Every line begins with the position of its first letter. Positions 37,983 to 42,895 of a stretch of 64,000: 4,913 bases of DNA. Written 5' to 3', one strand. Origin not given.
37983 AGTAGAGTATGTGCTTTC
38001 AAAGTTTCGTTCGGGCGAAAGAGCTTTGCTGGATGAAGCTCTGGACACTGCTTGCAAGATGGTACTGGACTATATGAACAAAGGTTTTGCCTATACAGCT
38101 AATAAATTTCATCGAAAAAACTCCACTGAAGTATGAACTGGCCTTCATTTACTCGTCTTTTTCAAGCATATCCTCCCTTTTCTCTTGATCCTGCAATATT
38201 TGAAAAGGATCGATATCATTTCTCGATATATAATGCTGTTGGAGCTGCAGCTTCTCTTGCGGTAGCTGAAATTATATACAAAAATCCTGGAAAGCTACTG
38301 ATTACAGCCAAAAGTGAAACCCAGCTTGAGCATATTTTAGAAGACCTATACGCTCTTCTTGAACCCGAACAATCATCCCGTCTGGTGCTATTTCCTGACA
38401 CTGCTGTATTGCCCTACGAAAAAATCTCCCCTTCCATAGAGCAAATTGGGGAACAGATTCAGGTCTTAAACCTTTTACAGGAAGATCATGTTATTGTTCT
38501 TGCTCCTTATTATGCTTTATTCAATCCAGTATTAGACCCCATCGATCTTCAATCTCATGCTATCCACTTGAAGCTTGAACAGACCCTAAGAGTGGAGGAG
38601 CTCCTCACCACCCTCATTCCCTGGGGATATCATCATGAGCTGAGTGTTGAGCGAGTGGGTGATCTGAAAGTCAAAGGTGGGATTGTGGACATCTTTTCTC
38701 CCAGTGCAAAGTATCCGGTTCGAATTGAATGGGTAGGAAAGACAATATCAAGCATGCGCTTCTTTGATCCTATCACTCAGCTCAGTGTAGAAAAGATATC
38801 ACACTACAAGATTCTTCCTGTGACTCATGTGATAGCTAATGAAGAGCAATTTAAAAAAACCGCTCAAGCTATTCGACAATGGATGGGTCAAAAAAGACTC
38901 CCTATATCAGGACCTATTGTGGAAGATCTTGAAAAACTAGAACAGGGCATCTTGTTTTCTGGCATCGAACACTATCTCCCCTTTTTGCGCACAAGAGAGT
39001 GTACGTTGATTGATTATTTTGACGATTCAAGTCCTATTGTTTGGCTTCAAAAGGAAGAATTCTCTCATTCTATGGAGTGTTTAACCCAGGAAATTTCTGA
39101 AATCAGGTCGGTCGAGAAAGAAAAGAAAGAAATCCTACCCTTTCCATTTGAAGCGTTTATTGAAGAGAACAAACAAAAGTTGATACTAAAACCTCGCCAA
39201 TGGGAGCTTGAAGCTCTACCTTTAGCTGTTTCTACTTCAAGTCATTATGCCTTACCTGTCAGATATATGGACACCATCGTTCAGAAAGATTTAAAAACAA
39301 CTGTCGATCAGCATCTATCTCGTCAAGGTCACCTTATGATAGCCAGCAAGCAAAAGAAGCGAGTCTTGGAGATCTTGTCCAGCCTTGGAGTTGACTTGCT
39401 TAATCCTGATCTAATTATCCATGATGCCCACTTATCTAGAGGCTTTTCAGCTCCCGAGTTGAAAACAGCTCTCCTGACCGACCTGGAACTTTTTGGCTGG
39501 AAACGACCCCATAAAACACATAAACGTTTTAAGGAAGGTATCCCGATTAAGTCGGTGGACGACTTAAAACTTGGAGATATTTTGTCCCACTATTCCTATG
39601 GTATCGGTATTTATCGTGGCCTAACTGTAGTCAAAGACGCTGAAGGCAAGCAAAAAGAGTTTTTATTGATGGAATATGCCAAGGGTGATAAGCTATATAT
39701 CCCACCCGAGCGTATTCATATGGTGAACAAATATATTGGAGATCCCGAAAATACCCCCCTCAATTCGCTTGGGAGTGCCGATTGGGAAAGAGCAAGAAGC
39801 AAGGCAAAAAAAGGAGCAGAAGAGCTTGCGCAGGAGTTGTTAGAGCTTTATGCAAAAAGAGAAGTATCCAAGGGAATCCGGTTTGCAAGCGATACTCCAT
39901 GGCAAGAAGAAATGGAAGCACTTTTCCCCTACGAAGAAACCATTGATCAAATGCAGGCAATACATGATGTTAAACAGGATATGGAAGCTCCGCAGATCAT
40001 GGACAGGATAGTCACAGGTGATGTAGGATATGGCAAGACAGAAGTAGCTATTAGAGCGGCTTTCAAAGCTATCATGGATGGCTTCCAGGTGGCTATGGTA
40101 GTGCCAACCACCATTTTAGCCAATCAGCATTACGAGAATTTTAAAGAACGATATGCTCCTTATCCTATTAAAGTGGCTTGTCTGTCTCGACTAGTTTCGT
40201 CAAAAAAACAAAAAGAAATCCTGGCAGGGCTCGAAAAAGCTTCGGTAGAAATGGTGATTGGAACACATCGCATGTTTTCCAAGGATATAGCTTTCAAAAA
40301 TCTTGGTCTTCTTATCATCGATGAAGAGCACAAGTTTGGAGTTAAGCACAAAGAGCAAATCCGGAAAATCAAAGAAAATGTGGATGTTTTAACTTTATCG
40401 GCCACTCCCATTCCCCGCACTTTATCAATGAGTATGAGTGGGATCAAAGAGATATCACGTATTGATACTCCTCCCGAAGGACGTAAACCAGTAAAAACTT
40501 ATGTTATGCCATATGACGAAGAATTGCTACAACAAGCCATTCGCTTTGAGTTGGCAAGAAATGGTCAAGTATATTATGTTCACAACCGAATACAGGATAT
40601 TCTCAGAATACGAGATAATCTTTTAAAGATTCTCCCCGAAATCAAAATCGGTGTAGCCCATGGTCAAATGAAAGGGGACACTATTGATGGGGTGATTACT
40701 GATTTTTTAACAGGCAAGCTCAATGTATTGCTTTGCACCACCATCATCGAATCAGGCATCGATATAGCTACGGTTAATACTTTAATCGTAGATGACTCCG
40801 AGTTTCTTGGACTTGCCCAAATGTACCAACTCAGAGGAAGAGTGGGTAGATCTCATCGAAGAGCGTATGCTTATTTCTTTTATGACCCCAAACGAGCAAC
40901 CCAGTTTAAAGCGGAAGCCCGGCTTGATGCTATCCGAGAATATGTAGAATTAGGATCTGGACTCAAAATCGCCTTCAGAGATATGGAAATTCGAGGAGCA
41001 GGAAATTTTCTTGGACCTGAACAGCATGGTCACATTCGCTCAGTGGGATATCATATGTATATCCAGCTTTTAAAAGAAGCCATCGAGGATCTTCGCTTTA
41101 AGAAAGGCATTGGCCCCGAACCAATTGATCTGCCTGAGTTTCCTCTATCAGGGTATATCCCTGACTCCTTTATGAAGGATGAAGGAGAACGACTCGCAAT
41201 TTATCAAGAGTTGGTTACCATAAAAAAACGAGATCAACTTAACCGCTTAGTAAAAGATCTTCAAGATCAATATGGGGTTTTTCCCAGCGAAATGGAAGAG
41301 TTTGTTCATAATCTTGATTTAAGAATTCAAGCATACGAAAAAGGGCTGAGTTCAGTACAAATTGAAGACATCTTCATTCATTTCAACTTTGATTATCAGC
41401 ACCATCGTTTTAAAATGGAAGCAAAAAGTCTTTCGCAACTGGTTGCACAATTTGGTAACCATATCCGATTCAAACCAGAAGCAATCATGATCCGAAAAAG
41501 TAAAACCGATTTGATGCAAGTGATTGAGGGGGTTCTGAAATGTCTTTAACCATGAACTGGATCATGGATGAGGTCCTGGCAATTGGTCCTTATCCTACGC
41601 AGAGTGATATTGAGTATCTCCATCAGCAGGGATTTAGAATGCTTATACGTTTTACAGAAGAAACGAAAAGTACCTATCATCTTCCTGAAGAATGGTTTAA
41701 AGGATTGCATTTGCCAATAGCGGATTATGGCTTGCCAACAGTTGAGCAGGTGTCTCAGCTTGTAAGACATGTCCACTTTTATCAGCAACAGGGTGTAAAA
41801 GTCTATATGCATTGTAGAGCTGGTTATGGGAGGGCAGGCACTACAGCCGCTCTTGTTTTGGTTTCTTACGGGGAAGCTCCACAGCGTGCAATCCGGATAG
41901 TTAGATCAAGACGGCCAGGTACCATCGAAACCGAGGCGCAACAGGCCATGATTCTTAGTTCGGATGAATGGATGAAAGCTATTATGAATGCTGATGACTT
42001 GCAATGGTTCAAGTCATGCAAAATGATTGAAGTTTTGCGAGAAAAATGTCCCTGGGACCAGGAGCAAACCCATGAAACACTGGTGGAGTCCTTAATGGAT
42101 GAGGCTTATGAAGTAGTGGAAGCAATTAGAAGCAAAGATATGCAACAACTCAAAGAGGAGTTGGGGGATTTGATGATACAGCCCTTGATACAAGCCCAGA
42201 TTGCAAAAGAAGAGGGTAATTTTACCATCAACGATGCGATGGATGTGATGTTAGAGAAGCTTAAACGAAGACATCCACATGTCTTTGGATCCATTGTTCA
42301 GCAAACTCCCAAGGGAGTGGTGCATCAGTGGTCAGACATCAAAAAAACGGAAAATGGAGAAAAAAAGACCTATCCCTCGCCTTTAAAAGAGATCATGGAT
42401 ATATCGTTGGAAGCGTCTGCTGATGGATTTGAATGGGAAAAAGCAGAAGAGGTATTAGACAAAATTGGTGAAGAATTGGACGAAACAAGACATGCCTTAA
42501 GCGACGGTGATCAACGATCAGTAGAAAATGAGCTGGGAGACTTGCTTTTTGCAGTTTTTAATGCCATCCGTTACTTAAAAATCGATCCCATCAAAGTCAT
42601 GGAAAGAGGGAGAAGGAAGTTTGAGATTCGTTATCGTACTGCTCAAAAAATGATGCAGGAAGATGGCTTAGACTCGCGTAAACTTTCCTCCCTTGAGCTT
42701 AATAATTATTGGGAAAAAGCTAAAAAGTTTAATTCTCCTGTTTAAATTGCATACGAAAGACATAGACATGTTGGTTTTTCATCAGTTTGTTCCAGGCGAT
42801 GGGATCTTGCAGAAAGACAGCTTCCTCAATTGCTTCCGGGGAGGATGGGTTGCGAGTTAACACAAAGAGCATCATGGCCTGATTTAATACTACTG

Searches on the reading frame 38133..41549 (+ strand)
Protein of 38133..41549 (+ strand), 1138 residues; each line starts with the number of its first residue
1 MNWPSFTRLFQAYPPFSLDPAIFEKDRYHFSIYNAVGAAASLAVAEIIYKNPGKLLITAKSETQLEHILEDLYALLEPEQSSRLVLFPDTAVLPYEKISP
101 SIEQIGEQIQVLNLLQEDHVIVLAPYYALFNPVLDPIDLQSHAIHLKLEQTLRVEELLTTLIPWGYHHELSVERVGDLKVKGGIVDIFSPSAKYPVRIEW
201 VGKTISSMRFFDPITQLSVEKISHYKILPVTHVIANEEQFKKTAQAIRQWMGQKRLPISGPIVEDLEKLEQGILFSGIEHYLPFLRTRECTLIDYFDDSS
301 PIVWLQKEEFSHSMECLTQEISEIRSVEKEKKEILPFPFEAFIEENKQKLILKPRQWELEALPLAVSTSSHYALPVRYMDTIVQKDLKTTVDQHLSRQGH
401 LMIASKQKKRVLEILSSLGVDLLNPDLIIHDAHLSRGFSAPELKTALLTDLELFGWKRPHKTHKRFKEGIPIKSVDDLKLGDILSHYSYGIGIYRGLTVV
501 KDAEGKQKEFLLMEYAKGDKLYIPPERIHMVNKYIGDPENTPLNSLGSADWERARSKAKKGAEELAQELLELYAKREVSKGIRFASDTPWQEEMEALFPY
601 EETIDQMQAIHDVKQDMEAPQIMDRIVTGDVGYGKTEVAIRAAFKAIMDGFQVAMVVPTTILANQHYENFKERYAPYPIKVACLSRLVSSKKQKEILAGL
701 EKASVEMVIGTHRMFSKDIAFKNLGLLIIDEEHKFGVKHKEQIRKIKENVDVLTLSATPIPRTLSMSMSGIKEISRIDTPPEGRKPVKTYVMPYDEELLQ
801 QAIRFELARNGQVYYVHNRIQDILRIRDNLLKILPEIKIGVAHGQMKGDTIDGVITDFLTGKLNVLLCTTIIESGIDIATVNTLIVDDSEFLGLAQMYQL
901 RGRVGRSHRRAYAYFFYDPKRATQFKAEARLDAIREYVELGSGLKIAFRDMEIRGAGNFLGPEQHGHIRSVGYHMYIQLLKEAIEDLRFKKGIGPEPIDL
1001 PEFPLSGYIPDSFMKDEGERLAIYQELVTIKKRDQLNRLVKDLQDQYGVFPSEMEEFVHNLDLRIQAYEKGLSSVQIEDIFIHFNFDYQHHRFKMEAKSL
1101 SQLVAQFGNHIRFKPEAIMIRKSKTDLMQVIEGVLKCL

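Call 7: search_protein_families(library=pfam, proteins=[window:38133-41549:+], max_evalue=0.001)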
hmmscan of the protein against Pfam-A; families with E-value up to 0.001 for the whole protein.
window:38133-41549:+ (1138 aa): 6 families
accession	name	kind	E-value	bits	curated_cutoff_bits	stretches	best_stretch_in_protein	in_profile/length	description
PF00270.35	DEAD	-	1.1e-27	97.3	26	1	605-764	3-164/167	DEAD/DEAH box helicase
PF17757.6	UvrB_inter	-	1.4e-19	70.4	22.9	1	144-232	1-90/91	UvrB interaction domain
PF00271.37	Helicase_C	-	4.2e-18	66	23.5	1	799-907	6-109/110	Helicase conserved C-terminal domain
PF03461.20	TRCF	-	1.1e-15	58.1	25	1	1005-1089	3-87/95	TRCF domain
PF04851.21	ResIII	-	7.9e-14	52.3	22.5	1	605-759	7-162/164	Type III restriction enzyme, res subunit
PF02559.22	CarD_TRCF_RID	-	6.8e-13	48.9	23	1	478-535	1-57/57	CarD-like/TRCF RID domain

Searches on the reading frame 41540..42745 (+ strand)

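Call 17: search_protein_families(library=pfam, proteins=[window:41540-42745:+], max_evalue=0.0001)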
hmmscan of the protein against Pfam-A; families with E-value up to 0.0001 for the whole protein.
window:41540-42745:+ (401 aa): 8 families
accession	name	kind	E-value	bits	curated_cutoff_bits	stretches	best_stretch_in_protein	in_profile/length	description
PF03819.22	MazG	-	4.4e-35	120.2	22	2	176-249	1-74/74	MazG nucleotide pyrophosphohydrolase domain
PF22784.1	PTP-SAK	-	2.6e-20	73.4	27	1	5-137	4-152/153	Swiss Army Knife protein, DSP-PTPase phosphatase domain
PF22785.1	Tc-R-P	-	1.9e-15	57.7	27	1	19-112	11-106/106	Polymorphic toxin system, DSP-PTPase phosphatase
PF00782.25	DSPc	-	7.8e-12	45.6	33.5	1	15-139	3-128/133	Dual specificity phosphatase, catalytic domain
PF01503.22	PRA-PH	-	2.1e-11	44.5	21.3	1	300-355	23-80/86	Phosphoribosyl-ATP pyrophosphohydrolase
PF22741.1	PTP-NADK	-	6.4e-10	39.1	27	1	16-119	33-143/163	DSP-PTPase phosphatase fused to NAD+ Kinase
PF13317.11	DUF4088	-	3.5e-05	23.9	23.8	1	147-260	113-214/227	Protein of unknown function (DUF4088)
PF00102.32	Y_phosphatase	-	5.7e-05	23.3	20.9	0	64-138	146-228/234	Protein-tyrosine phosphatase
